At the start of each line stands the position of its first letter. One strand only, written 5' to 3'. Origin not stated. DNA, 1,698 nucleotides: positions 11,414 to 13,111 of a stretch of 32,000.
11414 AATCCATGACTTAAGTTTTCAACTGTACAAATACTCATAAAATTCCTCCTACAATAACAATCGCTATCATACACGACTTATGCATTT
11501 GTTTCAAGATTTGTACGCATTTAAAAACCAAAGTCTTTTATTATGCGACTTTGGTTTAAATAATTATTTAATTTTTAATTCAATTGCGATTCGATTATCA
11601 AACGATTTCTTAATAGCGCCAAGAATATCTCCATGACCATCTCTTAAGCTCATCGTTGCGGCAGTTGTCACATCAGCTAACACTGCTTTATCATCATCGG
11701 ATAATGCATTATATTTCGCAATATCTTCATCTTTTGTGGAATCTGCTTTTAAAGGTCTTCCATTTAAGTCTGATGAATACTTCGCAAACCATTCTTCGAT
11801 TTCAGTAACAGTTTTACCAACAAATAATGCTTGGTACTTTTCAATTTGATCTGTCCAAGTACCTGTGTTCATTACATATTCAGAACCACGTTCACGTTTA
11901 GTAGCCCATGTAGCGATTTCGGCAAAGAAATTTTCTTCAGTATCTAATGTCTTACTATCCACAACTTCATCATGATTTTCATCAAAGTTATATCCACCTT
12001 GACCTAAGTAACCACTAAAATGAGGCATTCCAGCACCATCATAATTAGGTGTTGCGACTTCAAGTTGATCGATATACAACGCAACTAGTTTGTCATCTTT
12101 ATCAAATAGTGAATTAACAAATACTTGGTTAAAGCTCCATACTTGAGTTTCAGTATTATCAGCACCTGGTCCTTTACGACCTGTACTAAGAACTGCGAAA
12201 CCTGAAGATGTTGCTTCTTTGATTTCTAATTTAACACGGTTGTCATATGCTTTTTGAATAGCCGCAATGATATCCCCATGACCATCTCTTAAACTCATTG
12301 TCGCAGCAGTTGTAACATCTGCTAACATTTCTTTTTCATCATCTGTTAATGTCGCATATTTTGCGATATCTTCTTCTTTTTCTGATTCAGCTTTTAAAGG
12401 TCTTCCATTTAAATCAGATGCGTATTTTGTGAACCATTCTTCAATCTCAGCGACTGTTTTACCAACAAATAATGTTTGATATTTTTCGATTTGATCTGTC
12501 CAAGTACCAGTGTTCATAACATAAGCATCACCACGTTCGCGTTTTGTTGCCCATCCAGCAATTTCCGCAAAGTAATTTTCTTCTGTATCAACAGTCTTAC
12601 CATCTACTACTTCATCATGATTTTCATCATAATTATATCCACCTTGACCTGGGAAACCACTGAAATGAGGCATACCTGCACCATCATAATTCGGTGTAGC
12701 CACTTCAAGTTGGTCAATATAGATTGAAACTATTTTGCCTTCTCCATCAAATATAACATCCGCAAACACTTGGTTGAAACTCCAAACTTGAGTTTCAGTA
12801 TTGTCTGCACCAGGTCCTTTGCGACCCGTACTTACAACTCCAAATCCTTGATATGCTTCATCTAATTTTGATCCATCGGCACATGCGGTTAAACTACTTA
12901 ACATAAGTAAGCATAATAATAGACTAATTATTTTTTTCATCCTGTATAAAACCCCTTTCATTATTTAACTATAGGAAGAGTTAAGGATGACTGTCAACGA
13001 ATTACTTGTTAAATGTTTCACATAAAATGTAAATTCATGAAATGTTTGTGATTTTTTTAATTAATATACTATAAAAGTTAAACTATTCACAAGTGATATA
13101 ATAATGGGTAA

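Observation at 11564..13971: Tandemly duplicated lipoprotein with an FMN-attachment-like motif encoded next to an FTR1 iron permease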

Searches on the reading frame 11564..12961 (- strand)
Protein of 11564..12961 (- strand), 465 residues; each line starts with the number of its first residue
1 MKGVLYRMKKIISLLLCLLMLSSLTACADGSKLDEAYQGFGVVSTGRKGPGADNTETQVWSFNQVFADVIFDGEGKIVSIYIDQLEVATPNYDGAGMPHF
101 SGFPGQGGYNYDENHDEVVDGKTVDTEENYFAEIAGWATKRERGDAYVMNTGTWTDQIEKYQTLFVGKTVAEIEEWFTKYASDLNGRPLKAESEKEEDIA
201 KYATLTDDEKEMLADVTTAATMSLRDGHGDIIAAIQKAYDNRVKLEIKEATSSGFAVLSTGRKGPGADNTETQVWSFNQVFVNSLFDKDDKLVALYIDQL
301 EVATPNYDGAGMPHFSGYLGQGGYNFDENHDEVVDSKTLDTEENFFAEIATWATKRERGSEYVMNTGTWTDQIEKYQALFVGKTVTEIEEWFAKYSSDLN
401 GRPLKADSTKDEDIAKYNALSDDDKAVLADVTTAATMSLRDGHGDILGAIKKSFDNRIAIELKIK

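Call 3: search_protein_families(library=pfam, proteins=[window:11564-12961:-], max_evalue=0.1)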
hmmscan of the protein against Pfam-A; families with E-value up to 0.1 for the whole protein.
window:11564-12961:- (465 aa): 4 families
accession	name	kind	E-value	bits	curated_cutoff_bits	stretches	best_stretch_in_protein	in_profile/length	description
PF15645.12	Tox-PLDMTX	-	4.1e-05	24.2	26.1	0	357-418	51-111/142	Dermonecrotoxin of the Papain-like fold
PF19092.6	DUF5780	-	0.0024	18.5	28.2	0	168-230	12-75/109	Family of unknown function (DUF5780)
PF19026.7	UBA_HYPK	-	0.0031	17.3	27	0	218-237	20-39/41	HYPK UBA domain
PF21606.3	BgaA-like_CBM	-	0.059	13.8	27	0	63-99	41-77/160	Beta-galactosidase-like, Galactose-binding domain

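Call 4: search_protein_families(library=ncbifam, proteins=[window:11564-12961:-], max_evalue=0.1)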
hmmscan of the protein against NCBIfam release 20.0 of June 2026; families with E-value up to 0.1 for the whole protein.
window:11564-12961:- (465 aa): 1 family
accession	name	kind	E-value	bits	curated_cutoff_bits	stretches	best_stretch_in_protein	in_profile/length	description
TIGR04063.1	stp3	hypoth_equivalog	0.0011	17.9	442.05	0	343-380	355-392/397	TIGR04063 family PEP-CTERM/XrtA system glycosyltransferase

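Call 6: search_solved_structures(query=window:11564-12961:-, max_evalue=10, show_alignments=2)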
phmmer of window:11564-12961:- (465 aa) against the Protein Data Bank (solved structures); distinct sequences matched with E-value up to 10: 4.
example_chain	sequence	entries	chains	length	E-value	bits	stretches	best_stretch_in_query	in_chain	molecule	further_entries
6b0k_A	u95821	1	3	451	0.0039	19.2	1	309-458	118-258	Iota-carrageenan sulfatase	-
6b0j_A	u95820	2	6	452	0.0039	19.2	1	309-458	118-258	Iota-carrageenan sulfatase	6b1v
6bia_A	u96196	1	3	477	0.0061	18.5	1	309-458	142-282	Sulfatase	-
9fkb_Pa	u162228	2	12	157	0.35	12.7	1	268-309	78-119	SPP1 gp17-like tail completion protein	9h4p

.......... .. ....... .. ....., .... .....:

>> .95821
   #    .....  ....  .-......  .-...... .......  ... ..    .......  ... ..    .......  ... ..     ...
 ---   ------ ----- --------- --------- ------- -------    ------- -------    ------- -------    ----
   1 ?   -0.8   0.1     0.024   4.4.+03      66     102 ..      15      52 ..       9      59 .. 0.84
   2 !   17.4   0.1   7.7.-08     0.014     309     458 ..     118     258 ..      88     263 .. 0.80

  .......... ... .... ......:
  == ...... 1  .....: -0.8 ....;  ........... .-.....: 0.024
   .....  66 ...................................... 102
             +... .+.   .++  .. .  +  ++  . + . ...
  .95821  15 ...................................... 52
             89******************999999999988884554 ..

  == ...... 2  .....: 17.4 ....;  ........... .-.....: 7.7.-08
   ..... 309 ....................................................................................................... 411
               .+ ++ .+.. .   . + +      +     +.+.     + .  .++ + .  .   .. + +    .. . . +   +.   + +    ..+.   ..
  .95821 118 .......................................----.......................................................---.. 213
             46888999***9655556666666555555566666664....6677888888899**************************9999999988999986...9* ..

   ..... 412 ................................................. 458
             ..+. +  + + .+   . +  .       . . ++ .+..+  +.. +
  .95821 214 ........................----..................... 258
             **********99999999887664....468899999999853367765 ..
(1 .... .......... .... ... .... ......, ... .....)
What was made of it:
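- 11564..12940 (-): Lipoprotein coding sequence (458 aa from the ATG at 12940; the ORF extends to an upstream ATG at 12961). No Pfam, NCBIfam or PDB sequence match (calls 3, 4, 6).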

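Call 7: find_homologous_proteins(query=window:11564-12961:-, max_evalue=0.001)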
Query window:11564-12961:- (465 aa): 1055 proteins with E <= 0.001 among 8000 candidates; the best 120 are listed.
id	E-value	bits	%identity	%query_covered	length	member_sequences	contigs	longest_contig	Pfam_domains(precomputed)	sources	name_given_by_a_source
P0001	0.0e+0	1012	96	100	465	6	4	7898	-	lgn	-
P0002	3.4e-289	977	97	96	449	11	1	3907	-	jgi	-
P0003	1.1e-206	705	67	95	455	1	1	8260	-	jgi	-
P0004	1.6e-206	704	68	98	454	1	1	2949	-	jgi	jgi:hypothetical protein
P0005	3.9e-206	703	67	100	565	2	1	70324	PF04205.20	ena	-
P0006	7.5e-206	702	68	98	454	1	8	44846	-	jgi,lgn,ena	-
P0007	9.3e-206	702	67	98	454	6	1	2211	-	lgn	-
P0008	3.3e-205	700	66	98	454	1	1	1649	-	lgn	-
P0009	4.9e-203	693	66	98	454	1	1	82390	-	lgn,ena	-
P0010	2.1e-199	681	69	93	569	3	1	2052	PF04205.20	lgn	-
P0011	9.6e-199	679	68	93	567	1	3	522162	PF04205.20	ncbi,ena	-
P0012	1.3e-198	678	69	93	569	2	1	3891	PF04205.20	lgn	-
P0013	2.5e-198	678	69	95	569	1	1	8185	PF04205.20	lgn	-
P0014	9.4e-198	676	68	93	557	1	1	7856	PF04205.20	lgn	-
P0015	3.2e-196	671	69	92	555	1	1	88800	PF04205.20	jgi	jgi:uncharacterized protein with FMN-binding domain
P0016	1.2e-195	669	67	92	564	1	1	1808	PF04205.20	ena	-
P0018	1.9e-195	668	67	92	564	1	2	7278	PF04205.20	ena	-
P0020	3.4e-195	667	67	92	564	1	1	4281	PF04205.20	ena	-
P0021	1.5e-194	665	67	92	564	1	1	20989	PF04205.20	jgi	-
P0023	6.4e-194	663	68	93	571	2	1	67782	PF04205.20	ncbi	-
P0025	2.8e-193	661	67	92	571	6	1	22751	PF04205.20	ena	-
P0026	8.3e-193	659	66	92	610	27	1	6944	PF04205.20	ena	-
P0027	1.8e-192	658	67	93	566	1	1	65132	PF04205.20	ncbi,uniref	ncbi:FMN-binding protein [Gudongella sp. DL1XJH-153]|uniref:FMN-binding protein n=1 Tax=Gudongella s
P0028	1.9e-192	658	67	93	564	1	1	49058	PF04205.20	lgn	-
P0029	3.3e-192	657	64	100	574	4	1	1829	PF04205.20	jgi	jgi:uncharacterized protein with FMN-binding domain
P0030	7.3e-192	656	67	92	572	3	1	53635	PF04205.20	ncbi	-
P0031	7.4e-192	656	66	92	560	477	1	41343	PF04205.20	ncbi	-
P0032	9.2e-192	656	67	93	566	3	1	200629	PF04205.20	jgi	-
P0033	2.0e-191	655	63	100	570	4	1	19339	PF04205.20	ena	-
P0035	6.0e-191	653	67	92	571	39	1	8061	PF04205.20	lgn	-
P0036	8.8e-191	653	62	100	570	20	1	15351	PF04205.20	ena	-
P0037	1.1e-190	652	66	92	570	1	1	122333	PF04205.20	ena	-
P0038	1.8e-190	652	66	93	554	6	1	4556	PF04205.20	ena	-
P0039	2.5e-190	651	65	93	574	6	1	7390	PF04205.20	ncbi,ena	-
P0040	2.5e-190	651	66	93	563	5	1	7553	PF04205.20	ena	-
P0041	3.2e-190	651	66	92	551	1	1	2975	PF04205.20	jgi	-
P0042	4.5e-190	650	68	92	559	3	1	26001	PF04205.20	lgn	-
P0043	7.0e-190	650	67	92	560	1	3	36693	PF04205.20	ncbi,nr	ncbi:MAG: FMN-binding protein [Eubacteriales bacterium]|nr:FMN-binding protein [Eubacteriales bacter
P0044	1.0e-189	649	66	92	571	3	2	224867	PF04205.20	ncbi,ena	-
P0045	1.6e-189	648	66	93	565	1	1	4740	PF04205.20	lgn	-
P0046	2.3e-189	648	66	93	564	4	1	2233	PF04205.20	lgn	-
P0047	8.4e-189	646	63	92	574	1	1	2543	PF04205.20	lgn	-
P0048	1.6e-188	645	66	93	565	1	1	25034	PF04205.20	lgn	-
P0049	1.9e-188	645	66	93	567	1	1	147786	PF04205.20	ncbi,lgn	-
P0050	2.3e-188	645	65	92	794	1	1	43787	PF04205.20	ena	-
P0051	3.2e-188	644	65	92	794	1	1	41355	PF04205.20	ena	-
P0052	3.2e-188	644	65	92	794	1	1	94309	PF04205.20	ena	-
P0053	3.2e-188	644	65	92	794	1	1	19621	PF04205.20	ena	-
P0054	3.2e-188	644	66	92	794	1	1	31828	PF04205.20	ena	-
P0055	4.7e-188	644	65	92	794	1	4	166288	PF04205.20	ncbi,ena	-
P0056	4.7e-188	644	65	92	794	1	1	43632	PF04205.20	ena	-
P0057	4.7e-188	644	65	92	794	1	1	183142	PF04205.20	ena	-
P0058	4.7e-188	644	65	92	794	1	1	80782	PF04205.20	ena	-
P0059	4.7e-188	644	65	92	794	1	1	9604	PF04205.20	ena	-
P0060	4.7e-188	644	65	92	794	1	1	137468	PF04205.20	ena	-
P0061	6.1e-188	643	65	92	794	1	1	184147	PF04205.20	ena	-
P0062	6.1e-188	643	65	92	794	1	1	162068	PF04205.20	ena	-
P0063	7.9e-188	643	65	92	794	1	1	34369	PF04205.20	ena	-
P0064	9.3e-188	643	65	92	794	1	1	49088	PF04205.20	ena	-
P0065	9.3e-188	643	65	92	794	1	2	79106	PF04205.20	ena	-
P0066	9.6e-188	643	65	92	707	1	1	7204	PF04205.20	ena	-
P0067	9.9e-188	643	65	92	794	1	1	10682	PF04205.20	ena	-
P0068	1.0e-187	643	65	92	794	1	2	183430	PF04205.20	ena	-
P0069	1.0e-187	643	65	92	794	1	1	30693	PF04205.20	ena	-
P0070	1.0e-187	643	66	92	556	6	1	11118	PF04205.20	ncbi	-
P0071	1.2e-187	642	62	92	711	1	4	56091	PF04205.20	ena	-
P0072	1.4e-187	642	65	92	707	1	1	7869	PF04205.20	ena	-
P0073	1.4e-187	642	65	92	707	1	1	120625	PF04205.20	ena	-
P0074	1.5e-187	642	65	92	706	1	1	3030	PF04205.20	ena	-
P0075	2.0e-187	642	65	92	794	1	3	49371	PF04205.20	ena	-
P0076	2.0e-187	642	65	92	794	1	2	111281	PF04205.20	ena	-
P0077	2.0e-187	642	65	92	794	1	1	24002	PF04205.20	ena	-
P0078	2.0e-187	642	65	92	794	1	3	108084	PF04205.20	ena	-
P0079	2.0e-187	642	65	92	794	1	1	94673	PF04205.20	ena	-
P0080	2.0e-187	642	65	92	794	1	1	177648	PF04205.20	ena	-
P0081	2.0e-187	642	65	92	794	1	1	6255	PF04205.20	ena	-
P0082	2.0e-187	642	65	92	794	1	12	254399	PF04205.20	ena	-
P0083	2.0e-187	642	65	92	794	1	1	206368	PF04205.20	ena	-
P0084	2.0e-187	642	65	92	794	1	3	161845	PF04205.20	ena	-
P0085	2.0e-187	642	65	92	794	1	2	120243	PF04205.20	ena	-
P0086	2.2e-187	641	65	92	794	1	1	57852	PF04205.20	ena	-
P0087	2.4e-187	641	65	92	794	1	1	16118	PF04205.20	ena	-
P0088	2.4e-187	641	65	92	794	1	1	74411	PF04205.20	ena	-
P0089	3.1e-187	641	65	92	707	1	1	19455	PF04205.20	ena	-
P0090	3.2e-187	641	65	92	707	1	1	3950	PF04205.20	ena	-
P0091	3.2e-187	641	65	92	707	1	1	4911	PF04205.20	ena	-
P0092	3.3e-187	641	65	92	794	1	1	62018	PF04205.20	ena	-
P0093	3.4e-187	641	65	93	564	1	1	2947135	PF04205.20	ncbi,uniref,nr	ncbi:FMN-binding protein [Tissierella sp. Yu-01]|uniref:FMN-binding protein n=1 Tax=Tissierella sp. 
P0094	3.4e-187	641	62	92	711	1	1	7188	PF04205.20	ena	-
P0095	4.3e-187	640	65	92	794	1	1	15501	PF04205.20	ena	-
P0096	4.4e-187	640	65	92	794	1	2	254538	PF04205.20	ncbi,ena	-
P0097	4.4e-187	640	65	92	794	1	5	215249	PF04205.20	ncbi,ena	-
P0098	4.8e-187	640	65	92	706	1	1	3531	PF04205.20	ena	-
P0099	4.8e-187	640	65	92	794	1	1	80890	PF04205.20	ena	-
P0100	5.0e-187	640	62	92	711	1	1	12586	PF04205.20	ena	-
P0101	5.1e-187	640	65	92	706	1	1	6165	PF04205.20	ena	-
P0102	5.2e-187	640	65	92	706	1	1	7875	PF04205.20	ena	-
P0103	5.7e-187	640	65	92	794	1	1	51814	PF04205.20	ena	-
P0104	5.9e-187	640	65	92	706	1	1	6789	PF04205.20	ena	-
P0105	5.9e-187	640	65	92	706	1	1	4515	PF04205.20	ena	-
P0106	6.0e-187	640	65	92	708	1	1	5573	PF04205.20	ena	-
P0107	6.6e-187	640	66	93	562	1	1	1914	PF04205.20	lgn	-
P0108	6.7e-187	640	65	92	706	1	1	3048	PF04205.20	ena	-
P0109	6.8e-187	640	65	92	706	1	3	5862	PF04205.20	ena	-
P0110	7.2e-187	640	65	92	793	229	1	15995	PF04205.20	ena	-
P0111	7.9e-187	640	65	93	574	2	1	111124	PF04205.20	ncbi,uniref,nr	ncbi:FMN-binding protein [Anaerocolumna sp.]|uniref:FMN-binding protein n=1 Tax=Anaerocolumna sp. Ta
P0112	9.4e-187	639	65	93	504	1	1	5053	PF04205.20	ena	-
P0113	9.5e-187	639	64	92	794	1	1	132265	PF04205.20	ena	-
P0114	1.0e-186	639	62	95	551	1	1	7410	PF04205.20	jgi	jgi:uncharacterized protein with FMN-binding domain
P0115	1.0e-186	639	65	92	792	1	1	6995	PF04205.20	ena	-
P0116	1.2e-186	639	65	92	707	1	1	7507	PF04205.20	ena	-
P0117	1.2e-186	639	64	92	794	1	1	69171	PF04205.20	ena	-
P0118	1.2e-186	639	65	93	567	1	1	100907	PF04205.20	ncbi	ncbi:MAG: FMN-binding protein [Sedimentibacter sp.]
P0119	1.2e-186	639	65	93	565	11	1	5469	PF04205.20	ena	-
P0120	1.3e-186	639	65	92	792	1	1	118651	PF04205.20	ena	-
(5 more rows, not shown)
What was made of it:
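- The units are consistently fused with FMN_bind domains (call 7).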

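Call 26: find_encoding_contigs(protein=window:11564-12961:-, flank=10000, max_places=4)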
Protein window:11564-12961:- (465 aa): no gene with exactly this product is on record in the collection.
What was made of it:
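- Tried and rejected: The exact window protein is not in the contig index (call 26).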

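Call 27: find_encoding_contigs(protein=P0009, flank=8000, max_places=2)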
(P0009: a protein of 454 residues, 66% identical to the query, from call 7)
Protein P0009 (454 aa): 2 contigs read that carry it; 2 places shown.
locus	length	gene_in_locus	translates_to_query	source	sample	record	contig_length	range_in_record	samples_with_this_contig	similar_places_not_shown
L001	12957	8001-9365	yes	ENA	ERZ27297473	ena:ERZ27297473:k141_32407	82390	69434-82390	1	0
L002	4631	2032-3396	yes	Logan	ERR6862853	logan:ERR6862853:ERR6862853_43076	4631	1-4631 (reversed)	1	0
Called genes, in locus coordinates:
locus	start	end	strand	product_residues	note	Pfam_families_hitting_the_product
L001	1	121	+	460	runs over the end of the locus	PF00672:HAMP (faint), PF00512:HisKA, PF02518:HATPase_c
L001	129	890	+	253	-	PF00561:Abhydrolase_1, PF12146:Hydrolase_4, PF12697:Abhydrolase_6, PF08386:Abhydrolase_4 (weak)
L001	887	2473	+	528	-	PF08245:Mur_ligase_M, PF02875:Mur_ligase_C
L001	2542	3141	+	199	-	PF12535:Nudix_N (faint), PF00293:NUDIX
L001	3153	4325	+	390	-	PF01820:Dala_Dala_lig_N, PF02222:ATP-grasp (weak), PF02786:CPSase_L_D2, PF07478:Dala_Dala_lig_C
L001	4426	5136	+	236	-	PF01048:PNP_UDP_1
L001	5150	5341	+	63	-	-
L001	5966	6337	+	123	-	PF08818:DUF1801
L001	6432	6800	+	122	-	-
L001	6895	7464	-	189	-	PF02417:Chromate_transp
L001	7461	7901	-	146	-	PF02417:Chromate_transp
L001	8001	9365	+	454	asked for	-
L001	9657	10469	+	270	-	PF00077:RVP (faint), PF13650:Asp_protease_2, PF13975:gag-asp_proteas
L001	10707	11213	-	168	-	-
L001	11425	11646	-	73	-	-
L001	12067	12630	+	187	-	PF01066:CDP-OH_P_transf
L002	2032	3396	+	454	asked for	-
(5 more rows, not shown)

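Call 28: find_encoding_contigs(protein=P0093, flank=8000, max_places=2)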
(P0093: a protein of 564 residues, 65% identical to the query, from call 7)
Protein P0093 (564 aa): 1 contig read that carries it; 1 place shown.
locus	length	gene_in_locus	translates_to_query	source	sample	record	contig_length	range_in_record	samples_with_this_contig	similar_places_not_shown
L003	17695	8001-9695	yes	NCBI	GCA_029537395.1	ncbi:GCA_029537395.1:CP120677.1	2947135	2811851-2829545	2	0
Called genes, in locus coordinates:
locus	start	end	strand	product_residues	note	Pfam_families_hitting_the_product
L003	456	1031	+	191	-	PF10080:FtrD-like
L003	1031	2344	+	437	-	PF00403:HMA, PF02683:DsbD_TM, PF13386:DsbD_2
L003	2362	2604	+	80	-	-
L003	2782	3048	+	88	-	PF02583:Trns_repr_metal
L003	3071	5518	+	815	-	PF00403:HMA, PF19803:DUF6286 (faint), PF00403:HMA, PF00122:E1-E2_ATPase, PF08282:Hydrolase_3 (faint), PF00702:Hydrolase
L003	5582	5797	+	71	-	PF00403:HMA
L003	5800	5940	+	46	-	-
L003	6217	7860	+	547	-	PF01368:DHH, PF00571:CBS, PF07085:DRTGG, PF00571:CBS, PF02833:DHHA2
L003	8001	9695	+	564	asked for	PF04205:FMN_bind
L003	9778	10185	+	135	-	PF13518:HTH_28, PF13565:HTH_32 (faint), PF01527:HTH_Tnp_1 (weak), PF13518:HTH_28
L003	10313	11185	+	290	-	PF13276:HTH_21, PF00665:rve, PF13683:rve_3, PF13333:rve_2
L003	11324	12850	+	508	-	PF13396:PLDc_N, PF13091:PLDc_2, PF00614:PLDc (weak), PF13091:PLDc_2, PF00614:PLDc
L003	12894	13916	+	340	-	PF21948:LplA-B_cat, PF03099:BPL_LplA_LipB, PF10437:Lip_prot_lig_C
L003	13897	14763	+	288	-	PF04055:Radical_SAM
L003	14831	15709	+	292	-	PF00753:Lactamase_B, PF23023:Anti-Pycsar_Apyc1, PF12706:Lactamase_B_2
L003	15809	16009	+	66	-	PF11213:DUF3006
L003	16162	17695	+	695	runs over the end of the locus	PF07833:Cu_amine_oxidN1, PF01832:Glucosaminidase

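Call 41: find_related_loci(query=window:11564-12961:-, collection=genome_contigs, flank=10000)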
Query window:11564-12961:- (465 aa) in genome_contigs; peptide patterns used: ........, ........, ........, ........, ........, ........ (x = any residue, [..] = any of these).
61 stretches matched a pattern; 48 encode a relative of the query (tblastn E <= 1e-3); 47 distinct loci.
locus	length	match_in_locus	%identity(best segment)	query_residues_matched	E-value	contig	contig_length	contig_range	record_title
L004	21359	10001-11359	67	8-462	0e+0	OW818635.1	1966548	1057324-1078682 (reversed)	metagenome genome assembly, chromosome: 1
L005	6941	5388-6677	70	35-465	0e+0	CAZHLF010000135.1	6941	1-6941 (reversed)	MAG TPA_asm: uncultured Tissierella sp. isolate SRP263991_co7_889 genome assembly, contig: NODE_23983_length_6941_cov_6.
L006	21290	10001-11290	68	35-465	0e+0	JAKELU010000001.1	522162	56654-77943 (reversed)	Firmicutes bacterium FC7 FC7_Scaffold1, whole genome shotgun sequence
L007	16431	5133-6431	68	35-465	0e+0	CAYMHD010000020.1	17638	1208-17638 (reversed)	MAG TPA_asm: uncultured Gudongella sp. isolate binchicken_co42_405 genome assembly, contig: NODE_4325_length_17638_cov_3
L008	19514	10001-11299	68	35-465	0e+0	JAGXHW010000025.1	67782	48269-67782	MAG: Clostridiaceae bacterium isolate LH_M71 k141_1148097, whole genome shotgun sequence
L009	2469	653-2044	64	3-464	0e+0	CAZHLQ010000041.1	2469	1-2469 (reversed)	MAG TPA_asm: uncultured Gudongella sp. isolate binchicken_co229_69 genome assembly, contig: k141_2389910, whole genome s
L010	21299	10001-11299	67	35-465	0e+0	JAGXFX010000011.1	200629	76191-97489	MAG: Soehngenia sp. isolate LH_M25 k141_344670, whole genome shotgun sequence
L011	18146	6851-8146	67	35-464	0e+0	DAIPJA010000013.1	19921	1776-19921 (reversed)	MAG TPA_asm: Gudongella sp. isolate CTOTU7642 NODE_4441_length_19921_cov_4.696466, whole genome shotgun sequence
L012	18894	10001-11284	67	35-464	0e+0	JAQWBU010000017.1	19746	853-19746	MAG: Eubacteriales bacterium isolate STF2_227 NODE_6810_length_19746_cov_4.661145_Sandtown_F2, whole genome shotgun sequ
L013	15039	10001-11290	65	35-465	0e+0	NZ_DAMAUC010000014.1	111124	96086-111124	MAG: Anaerocolumna sp. isolate CTOTU48493 NODE_48_length_111124_cov_5.048853, whole genome shotgun sequence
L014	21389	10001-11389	61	3-465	0e+0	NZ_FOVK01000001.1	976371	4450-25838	Proteiniclasticum ruminis strain ML2, whole genome shotgun sequence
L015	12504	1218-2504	65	35-464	0e+0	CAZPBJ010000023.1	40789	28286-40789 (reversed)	MAG TPA_asm: uncultured Christensenella sp. isolate SRP263991_co4_63 genome assembly, contig: NODE_976_length_40789_cov_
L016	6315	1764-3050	62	37-465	0e+0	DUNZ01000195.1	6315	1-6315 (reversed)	MAG TPA_asm: Clostridiales bacterium isolate AS08sgBPME_126 223145_AS08, whole genome shotgun sequence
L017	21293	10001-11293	63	35-465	0e+0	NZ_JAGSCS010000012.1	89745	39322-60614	Proteiniclasticum sediminis strain BAD-10 BAD-10_scaffold12, whole genome shotgun sequence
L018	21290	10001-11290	64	35-465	0e+0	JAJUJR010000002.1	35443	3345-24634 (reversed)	MAG: Sedimentibacter sp. isolate bin122 k141_419091_length_35443_cov_46.6763, whole genome shotgun sequence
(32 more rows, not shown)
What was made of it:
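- Tried and rejected: I repeated it with the single protein (call 41).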
